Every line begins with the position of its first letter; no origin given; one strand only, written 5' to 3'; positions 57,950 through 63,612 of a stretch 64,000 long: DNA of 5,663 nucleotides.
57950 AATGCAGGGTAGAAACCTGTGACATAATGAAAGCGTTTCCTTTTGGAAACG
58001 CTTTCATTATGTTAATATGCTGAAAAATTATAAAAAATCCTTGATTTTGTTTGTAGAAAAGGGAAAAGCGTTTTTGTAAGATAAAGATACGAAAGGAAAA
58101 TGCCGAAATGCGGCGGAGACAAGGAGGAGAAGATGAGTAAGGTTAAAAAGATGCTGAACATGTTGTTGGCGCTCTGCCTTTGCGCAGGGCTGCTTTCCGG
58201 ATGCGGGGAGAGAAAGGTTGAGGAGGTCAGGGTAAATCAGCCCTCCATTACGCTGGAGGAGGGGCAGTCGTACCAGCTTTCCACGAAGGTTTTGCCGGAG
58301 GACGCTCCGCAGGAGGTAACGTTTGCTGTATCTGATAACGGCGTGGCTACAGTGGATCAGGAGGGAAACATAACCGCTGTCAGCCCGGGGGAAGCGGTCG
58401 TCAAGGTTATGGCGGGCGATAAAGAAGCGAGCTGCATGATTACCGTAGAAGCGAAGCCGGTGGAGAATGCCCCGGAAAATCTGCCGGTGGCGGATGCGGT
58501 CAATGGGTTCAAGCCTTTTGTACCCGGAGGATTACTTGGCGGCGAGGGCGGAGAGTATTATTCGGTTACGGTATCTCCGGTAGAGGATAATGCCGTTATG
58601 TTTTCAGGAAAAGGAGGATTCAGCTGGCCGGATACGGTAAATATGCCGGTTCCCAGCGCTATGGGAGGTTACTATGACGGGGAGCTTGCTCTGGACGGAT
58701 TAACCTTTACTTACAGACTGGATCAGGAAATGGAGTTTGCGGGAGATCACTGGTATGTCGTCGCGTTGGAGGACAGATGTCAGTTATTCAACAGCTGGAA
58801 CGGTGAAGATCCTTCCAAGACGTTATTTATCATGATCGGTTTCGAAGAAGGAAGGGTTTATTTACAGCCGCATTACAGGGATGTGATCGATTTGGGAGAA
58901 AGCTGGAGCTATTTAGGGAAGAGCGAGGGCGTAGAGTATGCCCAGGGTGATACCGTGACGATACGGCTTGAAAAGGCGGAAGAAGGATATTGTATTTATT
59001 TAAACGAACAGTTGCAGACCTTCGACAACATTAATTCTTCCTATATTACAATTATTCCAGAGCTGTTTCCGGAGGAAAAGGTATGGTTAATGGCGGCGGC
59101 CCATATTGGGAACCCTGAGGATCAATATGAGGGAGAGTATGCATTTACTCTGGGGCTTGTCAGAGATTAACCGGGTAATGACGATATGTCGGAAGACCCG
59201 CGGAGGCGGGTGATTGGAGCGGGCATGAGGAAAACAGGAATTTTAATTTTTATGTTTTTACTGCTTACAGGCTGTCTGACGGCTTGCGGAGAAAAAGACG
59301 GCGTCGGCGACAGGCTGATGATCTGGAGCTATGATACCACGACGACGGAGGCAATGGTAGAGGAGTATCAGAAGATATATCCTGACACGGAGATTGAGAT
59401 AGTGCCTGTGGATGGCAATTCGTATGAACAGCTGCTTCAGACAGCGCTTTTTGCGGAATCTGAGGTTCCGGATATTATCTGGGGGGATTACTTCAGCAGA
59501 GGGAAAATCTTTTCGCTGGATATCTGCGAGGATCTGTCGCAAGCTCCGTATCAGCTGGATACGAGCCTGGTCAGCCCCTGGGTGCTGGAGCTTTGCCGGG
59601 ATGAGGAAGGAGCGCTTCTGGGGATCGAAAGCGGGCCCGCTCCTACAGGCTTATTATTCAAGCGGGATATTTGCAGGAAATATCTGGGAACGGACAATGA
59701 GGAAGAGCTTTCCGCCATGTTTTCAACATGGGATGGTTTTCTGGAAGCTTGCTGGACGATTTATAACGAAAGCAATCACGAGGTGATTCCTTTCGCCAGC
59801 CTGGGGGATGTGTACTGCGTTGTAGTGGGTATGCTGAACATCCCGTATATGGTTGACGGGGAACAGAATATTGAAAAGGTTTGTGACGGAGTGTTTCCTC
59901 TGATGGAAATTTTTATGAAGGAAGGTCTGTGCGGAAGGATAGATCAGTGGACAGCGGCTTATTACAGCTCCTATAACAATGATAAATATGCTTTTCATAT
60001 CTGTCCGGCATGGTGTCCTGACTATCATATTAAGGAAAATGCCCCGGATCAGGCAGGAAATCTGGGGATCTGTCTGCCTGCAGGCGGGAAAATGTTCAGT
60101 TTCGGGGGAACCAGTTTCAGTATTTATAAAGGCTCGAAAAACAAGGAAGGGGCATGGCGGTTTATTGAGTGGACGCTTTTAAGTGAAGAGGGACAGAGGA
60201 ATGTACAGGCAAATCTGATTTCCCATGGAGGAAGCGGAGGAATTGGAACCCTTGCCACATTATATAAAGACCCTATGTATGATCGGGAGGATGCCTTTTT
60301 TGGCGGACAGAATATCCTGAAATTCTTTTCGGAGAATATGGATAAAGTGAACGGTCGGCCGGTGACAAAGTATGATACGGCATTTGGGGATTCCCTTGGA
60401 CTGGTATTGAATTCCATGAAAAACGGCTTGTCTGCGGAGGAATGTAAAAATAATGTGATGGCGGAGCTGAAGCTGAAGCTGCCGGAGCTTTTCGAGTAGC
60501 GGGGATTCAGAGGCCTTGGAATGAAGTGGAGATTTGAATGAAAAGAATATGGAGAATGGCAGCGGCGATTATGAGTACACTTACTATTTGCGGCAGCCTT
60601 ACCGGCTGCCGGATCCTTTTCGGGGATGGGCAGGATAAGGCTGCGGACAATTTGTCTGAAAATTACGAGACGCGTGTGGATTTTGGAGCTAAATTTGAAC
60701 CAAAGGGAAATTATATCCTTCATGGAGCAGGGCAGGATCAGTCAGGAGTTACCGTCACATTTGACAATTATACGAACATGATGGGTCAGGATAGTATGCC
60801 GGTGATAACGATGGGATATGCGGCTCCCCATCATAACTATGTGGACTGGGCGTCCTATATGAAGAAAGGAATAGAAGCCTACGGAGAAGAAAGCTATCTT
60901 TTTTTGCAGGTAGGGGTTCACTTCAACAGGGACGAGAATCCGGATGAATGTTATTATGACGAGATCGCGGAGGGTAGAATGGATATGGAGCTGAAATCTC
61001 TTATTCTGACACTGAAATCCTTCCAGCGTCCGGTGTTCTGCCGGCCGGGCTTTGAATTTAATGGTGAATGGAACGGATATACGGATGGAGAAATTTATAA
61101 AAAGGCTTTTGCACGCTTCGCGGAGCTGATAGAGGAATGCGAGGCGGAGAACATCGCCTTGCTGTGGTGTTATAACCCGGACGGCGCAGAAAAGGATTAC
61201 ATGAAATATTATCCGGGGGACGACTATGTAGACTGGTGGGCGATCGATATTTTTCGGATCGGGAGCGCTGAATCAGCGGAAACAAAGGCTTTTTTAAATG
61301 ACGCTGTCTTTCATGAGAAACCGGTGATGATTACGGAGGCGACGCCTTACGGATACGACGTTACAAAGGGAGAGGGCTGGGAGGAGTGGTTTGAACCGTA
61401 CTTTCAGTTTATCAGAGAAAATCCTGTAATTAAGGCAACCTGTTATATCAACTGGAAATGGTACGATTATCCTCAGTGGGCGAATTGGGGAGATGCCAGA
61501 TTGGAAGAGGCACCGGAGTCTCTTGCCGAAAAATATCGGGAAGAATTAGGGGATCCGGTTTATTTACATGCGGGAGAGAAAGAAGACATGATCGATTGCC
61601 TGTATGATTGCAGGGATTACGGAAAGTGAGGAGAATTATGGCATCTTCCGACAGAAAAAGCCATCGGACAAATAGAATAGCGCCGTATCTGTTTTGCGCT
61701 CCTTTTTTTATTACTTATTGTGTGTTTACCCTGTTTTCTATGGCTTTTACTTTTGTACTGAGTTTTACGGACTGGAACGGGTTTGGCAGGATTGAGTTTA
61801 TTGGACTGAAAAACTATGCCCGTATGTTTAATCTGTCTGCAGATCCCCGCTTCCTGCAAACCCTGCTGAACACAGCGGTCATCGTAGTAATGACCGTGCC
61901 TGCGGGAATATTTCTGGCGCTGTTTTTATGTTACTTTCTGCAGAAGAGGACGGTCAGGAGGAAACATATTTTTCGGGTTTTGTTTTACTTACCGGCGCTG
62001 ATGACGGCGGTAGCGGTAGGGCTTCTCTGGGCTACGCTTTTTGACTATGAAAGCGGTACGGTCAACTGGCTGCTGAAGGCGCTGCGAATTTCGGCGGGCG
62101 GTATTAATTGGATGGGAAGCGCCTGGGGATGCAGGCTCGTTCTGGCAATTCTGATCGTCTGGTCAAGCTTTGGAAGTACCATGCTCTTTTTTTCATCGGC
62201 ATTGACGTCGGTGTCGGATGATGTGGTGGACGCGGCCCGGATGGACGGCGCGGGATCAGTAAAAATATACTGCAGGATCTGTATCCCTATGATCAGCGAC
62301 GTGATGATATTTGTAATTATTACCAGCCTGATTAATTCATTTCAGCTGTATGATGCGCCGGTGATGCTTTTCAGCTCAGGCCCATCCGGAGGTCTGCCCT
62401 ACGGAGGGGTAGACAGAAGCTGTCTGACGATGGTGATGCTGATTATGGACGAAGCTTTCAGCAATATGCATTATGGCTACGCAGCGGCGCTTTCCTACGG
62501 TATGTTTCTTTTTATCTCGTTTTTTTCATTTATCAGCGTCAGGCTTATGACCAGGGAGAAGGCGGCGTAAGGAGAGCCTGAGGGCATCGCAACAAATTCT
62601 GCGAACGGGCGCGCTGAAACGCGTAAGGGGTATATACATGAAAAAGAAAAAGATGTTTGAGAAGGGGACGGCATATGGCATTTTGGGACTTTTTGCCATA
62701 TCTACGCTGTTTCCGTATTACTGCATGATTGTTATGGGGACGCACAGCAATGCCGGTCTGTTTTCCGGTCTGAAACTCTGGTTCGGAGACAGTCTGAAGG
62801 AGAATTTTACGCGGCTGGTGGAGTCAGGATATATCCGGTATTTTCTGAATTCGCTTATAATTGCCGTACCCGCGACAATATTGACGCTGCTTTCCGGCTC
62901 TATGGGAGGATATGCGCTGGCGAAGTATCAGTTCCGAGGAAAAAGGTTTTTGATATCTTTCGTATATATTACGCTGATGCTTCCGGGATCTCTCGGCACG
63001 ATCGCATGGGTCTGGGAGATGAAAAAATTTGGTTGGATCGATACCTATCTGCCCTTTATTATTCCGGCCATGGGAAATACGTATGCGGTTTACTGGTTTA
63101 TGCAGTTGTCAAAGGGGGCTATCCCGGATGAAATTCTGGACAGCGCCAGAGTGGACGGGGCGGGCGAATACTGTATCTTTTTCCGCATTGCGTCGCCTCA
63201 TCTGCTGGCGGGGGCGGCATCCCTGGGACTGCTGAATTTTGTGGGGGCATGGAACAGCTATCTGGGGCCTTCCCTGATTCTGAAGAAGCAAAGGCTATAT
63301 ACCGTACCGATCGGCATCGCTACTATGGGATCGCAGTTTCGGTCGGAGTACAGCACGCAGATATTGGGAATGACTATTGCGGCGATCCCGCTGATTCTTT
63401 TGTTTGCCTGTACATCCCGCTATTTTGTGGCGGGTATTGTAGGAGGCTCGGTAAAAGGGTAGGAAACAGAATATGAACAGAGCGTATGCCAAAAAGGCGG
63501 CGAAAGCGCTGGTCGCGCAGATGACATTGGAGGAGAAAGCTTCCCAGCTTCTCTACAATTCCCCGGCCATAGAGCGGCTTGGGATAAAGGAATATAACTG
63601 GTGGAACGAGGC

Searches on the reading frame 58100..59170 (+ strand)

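Call 6: search_protein_families(library=pfam, proteins=[window:58100-59170:+], max_evalue=0.01)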
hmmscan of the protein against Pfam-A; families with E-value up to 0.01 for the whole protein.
window:58100-59170:+ (356 aa): 2 families
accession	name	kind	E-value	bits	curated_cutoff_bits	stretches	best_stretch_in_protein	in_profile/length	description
PF02368.24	Big_2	-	9e-17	61.3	22.8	1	40-109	2-72/79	Bacterial Ig-like domain (group 2)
PF22359.2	Big-like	-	4.3e-06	27.3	27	1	73-118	3-48/48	Bacterial Ig-like domain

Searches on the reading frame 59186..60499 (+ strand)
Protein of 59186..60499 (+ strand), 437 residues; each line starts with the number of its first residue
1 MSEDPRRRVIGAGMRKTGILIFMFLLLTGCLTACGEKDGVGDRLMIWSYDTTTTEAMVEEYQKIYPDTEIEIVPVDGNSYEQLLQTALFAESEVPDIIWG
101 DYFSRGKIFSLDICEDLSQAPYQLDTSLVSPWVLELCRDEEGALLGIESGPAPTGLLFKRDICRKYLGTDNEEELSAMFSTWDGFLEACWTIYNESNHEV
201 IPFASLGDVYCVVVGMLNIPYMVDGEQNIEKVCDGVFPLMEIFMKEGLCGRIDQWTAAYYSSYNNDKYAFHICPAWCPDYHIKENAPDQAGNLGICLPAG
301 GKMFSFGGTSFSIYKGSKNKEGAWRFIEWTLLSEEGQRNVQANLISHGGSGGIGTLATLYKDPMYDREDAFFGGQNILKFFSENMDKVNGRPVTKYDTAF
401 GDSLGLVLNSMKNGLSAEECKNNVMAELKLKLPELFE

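Call 6: search_protein_families(library=pfam, proteins=[window:59186-60499:+], max_evalue=0.01)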
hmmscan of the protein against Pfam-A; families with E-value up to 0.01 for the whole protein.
window:59186-60499:+ (437 aa): 1 family
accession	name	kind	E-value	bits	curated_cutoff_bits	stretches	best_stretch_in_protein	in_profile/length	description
PF01547.30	SBP_bac_1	-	1.5e-12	48.6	26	2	283-337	253-306/307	Bacterial extracellular solute-binding protein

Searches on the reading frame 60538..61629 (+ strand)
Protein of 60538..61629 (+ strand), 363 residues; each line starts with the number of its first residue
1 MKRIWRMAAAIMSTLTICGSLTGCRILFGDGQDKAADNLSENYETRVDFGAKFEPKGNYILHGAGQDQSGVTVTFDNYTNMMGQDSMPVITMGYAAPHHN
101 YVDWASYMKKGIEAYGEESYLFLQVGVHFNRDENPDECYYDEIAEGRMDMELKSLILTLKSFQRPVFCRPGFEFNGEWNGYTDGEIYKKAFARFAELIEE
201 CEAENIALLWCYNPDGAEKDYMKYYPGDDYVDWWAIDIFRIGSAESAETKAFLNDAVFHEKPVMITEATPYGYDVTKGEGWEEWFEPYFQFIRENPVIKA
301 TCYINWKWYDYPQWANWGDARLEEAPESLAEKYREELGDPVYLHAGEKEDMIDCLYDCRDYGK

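Call 6: search_protein_families(library=pfam, proteins=[window:60538-61629:+], max_evalue=0.01)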
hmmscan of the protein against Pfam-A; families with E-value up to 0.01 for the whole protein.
window:60538-61629:+ (363 aa): 1 family
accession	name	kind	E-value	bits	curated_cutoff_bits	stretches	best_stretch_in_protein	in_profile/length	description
PF02156.21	Glyco_hydro_26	-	1.1e-09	38.6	20.2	1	158-267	145-255/311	Glycosyl hydrolase family 26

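Call 8: search_solved_structures(query=window:60538-61629:+, max_evalue=1, show_alignments=3)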
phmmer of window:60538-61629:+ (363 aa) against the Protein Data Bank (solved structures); distinct sequences matched with E-value up to 1: 28.
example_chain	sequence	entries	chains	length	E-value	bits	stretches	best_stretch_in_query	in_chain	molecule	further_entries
7xjr_A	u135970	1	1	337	2e-58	201.4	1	39-348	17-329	AlXyn26A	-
7xs3_A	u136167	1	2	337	1.1e-57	199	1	39-348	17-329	AlXyn26A E243A-X3X4X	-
2ddx_A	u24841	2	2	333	5.3e-18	68.4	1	140-346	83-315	beta-1,3-xylanase | Beta-1,3-xylanase XYL4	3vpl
2bv9_A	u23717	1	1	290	3e-08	36.3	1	137-339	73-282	ENDOGLUCANASE H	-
2vi0_A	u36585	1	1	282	3.6e-08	36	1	137-259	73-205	Endoglucanase H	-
2cip_A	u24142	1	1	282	5.7e-08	35.4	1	137-261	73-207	ENDOGLUCANASE H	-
2v3g_A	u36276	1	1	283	5.9e-08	35.3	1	137-338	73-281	ENDOGLUCANASE H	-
2bvd_A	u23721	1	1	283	6e-08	35.3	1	137-338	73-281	ENDOGLUCANASE H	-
6zpl_C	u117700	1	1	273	3.6e-07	32.7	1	137-336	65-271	Endoglucanase H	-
2cit_A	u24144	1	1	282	3.7e-07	32.7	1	137-338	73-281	ENDOGLUCANASE H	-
8xvi_R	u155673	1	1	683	9.4e-07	31.3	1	137-338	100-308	Endoglucanase H,Endothelin-1 receptor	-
7xp4_R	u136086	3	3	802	1.5e-06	30.7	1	137-341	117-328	Endoglucanase H,Taste receptor type 2 member 46,Endoglucanase H,Taste receptor type 2 memb | Endoglucanase H,Taste receptor type 2 member 46,Bitter taste recept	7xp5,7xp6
8xvj_R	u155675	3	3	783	1.6e-06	30.6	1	137-338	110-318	Endoglucanase H,Endothelin-1 receptor,Soluble cytochrome b562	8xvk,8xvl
4yn5_A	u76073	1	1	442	0.00013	24.3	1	165-312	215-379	Mannan endo-1,4-beta-mannosidase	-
6q78_A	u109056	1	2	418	0.00038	22.8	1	153-281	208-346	GH26C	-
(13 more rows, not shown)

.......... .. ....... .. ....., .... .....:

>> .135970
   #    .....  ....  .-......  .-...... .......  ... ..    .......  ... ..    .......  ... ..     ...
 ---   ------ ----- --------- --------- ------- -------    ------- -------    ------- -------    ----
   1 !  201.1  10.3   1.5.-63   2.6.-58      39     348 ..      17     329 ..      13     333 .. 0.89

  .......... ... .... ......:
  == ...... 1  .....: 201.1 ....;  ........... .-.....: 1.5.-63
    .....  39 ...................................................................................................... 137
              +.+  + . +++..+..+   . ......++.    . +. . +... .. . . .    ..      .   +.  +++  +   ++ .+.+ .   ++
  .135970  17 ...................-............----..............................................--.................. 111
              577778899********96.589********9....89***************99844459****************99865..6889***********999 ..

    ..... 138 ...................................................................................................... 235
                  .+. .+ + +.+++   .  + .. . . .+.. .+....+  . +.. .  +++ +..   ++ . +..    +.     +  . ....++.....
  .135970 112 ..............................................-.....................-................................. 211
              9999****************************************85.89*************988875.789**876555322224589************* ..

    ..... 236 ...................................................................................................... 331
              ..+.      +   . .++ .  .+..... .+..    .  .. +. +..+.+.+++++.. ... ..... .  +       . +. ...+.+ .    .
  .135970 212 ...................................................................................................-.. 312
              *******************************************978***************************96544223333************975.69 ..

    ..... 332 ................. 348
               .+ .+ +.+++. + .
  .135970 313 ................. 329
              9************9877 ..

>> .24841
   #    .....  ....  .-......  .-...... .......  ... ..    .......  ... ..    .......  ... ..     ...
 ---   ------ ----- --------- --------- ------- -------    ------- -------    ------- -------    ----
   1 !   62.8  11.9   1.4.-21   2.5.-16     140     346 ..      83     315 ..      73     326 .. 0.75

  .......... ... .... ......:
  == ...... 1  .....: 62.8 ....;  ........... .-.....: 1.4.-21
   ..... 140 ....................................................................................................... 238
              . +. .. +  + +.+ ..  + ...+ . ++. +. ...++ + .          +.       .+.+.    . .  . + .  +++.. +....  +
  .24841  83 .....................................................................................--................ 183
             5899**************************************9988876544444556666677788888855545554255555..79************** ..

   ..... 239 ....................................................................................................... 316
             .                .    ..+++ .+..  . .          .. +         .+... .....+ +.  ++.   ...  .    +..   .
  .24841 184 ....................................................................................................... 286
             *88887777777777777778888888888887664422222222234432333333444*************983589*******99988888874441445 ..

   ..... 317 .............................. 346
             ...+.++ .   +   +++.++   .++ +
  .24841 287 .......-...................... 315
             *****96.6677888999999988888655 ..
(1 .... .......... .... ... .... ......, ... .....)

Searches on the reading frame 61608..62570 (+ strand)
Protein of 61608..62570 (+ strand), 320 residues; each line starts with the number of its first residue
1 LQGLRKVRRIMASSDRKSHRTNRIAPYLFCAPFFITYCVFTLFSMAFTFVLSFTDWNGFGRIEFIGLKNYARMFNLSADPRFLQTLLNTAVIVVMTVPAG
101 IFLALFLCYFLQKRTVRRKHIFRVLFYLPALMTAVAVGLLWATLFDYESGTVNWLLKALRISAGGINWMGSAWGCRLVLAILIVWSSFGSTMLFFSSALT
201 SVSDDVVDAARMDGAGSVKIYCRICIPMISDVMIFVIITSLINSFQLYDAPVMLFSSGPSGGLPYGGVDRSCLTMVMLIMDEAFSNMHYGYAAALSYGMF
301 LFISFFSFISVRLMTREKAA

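Call 6: search_protein_families(library=pfam, proteins=[window:61608-62570:+], max_evalue=0.01)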
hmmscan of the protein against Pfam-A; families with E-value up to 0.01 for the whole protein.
window:61608-62570:+ (320 aa): 1 family
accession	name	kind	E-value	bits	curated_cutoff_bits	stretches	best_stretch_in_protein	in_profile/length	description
PF00528.27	BPD_transp_1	-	2.9e-12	47.1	26.4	1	82-309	15-173/184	Binding-protein-dependent transport system inner membrane component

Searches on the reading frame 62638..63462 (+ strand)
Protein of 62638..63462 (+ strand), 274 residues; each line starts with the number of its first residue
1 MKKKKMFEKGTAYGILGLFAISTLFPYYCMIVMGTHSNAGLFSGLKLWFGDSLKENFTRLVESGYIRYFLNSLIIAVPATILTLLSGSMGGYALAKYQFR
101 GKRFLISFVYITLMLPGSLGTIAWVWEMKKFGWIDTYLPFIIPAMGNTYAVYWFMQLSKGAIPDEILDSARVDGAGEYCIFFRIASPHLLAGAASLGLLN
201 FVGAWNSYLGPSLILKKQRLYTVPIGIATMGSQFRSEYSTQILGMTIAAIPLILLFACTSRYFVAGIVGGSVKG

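Call 6: search_protein_families(library=pfam, proteins=[window:62638-63462:+], max_evalue=0.01)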
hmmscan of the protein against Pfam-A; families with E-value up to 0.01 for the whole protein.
window:62638-63462:+ (274 aa): 1 family
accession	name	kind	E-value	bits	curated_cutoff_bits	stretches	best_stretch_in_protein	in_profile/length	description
PF00528.27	BPD_transp_1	-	2.3e-11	44.2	26.4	1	88-260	2-172/184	Binding-protein-dependent transport system inner membrane component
